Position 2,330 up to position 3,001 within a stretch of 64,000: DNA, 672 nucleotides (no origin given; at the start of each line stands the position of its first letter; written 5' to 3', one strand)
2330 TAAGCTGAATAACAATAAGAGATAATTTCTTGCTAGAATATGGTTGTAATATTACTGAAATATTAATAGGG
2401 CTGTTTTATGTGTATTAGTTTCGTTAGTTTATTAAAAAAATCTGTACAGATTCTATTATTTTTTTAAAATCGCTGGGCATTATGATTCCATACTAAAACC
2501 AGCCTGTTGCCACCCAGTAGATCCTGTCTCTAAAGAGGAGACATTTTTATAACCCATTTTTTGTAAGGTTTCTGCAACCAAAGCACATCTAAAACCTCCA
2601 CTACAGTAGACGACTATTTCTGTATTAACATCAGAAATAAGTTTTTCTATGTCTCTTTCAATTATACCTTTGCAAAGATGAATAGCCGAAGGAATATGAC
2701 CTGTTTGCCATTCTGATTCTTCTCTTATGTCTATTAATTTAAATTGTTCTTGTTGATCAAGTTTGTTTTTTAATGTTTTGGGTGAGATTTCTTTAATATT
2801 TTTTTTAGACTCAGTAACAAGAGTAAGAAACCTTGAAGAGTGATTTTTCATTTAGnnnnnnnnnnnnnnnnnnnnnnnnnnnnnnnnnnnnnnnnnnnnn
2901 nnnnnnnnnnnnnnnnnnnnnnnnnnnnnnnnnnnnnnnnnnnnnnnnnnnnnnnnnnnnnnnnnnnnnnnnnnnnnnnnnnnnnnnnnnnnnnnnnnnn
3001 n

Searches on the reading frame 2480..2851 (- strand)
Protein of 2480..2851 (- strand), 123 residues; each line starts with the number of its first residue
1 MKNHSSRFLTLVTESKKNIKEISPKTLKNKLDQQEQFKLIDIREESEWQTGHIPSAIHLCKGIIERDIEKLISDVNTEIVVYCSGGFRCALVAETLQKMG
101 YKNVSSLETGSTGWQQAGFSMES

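Call 89: search_protein_families(library=pfam, proteins=[window:2480-2851:-], max_evalue=0.00001)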
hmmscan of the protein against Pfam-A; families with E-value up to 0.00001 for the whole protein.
window:2480-2851:- (123 aa): 1 family
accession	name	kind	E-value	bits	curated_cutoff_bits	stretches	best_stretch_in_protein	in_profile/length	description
PF00581.25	Rhodanese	-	2.2e-22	79.8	22.2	1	23-116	1-101/102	Rhodanese-like domain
